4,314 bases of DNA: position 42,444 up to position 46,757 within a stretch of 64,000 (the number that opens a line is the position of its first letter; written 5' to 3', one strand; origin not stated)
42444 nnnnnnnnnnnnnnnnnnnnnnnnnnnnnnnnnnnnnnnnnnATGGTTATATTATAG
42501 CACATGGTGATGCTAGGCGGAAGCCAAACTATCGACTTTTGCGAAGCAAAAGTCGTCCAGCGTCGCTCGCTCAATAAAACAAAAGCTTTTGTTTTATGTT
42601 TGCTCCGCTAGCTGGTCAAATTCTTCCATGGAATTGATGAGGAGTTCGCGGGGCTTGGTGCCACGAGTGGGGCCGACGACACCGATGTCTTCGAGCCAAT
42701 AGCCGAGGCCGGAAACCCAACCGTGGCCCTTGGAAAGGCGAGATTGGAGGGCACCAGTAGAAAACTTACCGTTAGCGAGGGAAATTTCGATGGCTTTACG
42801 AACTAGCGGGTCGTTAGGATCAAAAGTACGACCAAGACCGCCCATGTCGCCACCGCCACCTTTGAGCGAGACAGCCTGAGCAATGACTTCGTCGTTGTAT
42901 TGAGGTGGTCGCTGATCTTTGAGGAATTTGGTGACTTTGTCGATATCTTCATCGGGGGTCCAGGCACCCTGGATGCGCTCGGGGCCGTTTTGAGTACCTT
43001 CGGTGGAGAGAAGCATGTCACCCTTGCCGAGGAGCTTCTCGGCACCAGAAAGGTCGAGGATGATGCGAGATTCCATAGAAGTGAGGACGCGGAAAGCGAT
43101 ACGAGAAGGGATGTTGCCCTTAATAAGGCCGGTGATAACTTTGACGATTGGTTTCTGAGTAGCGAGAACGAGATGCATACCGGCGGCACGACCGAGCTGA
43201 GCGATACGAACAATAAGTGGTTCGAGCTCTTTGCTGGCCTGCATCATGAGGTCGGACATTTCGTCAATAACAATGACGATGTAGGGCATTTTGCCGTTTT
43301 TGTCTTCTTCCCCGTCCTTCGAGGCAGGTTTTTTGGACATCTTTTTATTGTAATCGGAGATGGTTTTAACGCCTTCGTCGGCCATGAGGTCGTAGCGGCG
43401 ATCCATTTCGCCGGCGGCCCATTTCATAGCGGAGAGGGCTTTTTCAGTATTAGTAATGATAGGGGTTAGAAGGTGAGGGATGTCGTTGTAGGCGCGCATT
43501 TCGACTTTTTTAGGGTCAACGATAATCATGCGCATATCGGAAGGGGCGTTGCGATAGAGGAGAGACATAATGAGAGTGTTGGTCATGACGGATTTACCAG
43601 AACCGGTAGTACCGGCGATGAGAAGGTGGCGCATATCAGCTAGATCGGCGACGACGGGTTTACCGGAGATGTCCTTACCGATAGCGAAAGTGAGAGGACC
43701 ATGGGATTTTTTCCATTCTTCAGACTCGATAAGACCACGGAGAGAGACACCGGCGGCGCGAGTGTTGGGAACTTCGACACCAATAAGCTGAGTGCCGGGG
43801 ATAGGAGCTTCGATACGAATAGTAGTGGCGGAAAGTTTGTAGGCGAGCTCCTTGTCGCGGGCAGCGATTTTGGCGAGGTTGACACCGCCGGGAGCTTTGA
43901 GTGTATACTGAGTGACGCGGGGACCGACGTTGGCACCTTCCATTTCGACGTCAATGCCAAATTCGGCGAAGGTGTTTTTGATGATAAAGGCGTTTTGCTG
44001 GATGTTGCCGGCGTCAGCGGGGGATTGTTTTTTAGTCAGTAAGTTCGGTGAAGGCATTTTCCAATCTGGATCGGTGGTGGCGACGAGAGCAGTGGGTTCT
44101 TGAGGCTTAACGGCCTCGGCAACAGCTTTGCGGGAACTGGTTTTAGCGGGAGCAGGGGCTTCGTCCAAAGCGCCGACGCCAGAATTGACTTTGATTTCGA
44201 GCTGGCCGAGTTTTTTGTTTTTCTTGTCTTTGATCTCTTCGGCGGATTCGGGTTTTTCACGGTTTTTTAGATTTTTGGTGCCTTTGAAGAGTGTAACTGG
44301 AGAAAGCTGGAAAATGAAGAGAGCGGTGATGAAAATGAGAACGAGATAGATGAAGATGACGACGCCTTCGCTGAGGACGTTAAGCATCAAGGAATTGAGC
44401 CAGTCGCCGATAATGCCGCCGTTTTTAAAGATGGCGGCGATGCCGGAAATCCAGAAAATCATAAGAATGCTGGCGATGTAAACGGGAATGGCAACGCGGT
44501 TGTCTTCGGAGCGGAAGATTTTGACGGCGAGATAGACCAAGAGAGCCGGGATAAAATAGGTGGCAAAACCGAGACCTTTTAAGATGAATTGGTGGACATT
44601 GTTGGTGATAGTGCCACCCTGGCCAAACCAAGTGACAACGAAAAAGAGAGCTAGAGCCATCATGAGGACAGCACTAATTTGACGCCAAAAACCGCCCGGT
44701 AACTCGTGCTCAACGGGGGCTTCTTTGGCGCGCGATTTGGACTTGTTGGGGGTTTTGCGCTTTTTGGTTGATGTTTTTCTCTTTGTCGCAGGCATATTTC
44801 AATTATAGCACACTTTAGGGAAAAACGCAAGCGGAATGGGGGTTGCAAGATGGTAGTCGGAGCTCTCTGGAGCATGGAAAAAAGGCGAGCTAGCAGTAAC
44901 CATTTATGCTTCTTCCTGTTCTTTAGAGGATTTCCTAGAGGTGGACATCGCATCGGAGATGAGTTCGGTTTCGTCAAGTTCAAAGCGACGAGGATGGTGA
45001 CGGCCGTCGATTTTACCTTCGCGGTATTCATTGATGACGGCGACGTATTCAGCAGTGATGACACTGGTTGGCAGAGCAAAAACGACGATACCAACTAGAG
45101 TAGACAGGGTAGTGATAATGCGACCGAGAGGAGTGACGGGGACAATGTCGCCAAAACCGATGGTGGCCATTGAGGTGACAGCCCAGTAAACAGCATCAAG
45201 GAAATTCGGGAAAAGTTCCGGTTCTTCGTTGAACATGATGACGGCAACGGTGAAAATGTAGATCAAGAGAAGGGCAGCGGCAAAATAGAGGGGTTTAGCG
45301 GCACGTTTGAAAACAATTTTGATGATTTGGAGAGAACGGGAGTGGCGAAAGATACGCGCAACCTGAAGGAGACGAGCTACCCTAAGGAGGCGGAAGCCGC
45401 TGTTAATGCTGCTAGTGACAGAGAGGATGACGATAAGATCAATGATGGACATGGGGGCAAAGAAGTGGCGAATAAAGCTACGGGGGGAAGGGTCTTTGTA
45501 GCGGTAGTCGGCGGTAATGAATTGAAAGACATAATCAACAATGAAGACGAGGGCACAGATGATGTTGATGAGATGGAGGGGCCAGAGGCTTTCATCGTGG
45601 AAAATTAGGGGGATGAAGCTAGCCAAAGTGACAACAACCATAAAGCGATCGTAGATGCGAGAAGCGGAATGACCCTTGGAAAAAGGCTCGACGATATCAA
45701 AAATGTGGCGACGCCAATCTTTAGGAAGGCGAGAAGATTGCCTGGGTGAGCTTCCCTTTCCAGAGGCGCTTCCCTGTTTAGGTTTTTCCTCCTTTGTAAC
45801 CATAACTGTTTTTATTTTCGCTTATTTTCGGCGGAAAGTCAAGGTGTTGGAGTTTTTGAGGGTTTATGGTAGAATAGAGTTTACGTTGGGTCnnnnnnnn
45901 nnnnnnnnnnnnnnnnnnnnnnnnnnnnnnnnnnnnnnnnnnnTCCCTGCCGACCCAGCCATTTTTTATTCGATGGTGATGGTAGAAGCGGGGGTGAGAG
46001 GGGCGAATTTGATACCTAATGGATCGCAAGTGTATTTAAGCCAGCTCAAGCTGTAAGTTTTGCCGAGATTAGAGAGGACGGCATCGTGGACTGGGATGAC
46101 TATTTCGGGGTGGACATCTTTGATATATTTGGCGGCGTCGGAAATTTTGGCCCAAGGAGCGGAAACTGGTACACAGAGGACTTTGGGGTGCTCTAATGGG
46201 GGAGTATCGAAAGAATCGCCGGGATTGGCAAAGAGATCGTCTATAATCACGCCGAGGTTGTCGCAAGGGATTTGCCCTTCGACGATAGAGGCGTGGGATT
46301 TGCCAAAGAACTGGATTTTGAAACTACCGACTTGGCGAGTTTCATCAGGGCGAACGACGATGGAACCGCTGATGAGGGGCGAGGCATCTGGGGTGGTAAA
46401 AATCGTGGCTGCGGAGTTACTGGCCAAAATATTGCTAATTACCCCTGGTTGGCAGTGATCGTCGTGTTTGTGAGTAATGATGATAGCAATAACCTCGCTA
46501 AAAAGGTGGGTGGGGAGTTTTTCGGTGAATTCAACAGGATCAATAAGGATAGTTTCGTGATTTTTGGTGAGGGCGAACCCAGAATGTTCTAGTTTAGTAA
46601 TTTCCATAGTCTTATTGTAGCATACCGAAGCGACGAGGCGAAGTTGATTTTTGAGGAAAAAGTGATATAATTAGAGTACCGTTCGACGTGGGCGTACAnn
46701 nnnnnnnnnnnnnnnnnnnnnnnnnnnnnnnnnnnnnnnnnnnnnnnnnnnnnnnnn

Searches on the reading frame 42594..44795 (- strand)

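Call 23: search_protein_families(library=pfam, proteins=[window:42594-44795:-], max_evalue=0.001)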
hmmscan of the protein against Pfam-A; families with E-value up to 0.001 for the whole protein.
window:42594-44795:- (733 aa): 9 families
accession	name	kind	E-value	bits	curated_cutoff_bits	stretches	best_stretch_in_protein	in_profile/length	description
PF01580.24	FtsK_SpoIIIE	-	4.7e-65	219.6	24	1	352-549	2-219/221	FtsK/SpoIIIE family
PF17854.6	FtsK_alpha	-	9.5e-25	87.2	22.9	1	247-344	1-101/101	FtsK alpha domain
PF12846.13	AAA_10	-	6.1e-08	32.5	27.5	1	389-437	22-65/362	AAA-like domain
PF09397.16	FtsK_gamma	-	2.1e-07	31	30.6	1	661-720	3-62/63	Ftsk gamma domain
PF13491.11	FtsK_4TM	-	4.5e-07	30.2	23.1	1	69-171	56-168/171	4TM region of DNA translocase FtsK/SpoIIIE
PF01935.23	DUF87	-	5.7e-06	27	23.2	1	379-429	12-61/220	Helicase HerA, central domain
PF13245.12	AAA_19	-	0.00015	22.4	25.1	1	385-524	8-110/134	AAA domain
PF04851.21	ResIII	-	0.00019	21.8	22.5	1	387-513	22-134/164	Type III restriction enzyme, res subunit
PF19044.6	P-loop_TraG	-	0.00063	18.9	25.8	1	374-416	15-57/413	TraG P-loop domain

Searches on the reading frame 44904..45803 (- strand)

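Call 23: search_protein_families(library=pfam, proteins=[window:44904-45803:-], max_evalue=0.001)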
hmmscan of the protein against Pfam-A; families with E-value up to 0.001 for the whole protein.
window:44904-45803:- (299 aa): 3 families
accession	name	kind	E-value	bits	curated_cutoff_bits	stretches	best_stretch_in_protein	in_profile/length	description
PF00520.37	Ion_trans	-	2.6e-24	86.2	25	1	49-254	2-234/241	Ion transport protein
PF07885.22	Ion_trans_2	-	1.6e-16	60.4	22.5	1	178-251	3-75/79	Ion channel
PF06814.19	GOST_TM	-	0.00037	20.6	25.2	1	79-189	109-198/246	GOST, seven transmembrane domain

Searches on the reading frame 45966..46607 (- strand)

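Call 23: search_protein_families(library=pfam, proteins=[window:45966-46607:-], max_evalue=0.001)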
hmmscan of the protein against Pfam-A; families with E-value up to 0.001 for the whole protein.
window:45966-46607:- (213 aa): 2 families
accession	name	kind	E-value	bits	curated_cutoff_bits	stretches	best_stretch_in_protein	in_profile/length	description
PF13483.12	Lactamase_B_3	-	2.1e-17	64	24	1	2-174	1-160/160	Beta-lactamase superfamily domain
PF12706.13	Lactamase_B_2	-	3.2e-05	24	27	1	19-174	2-199/200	Beta-lactamase superfamily domain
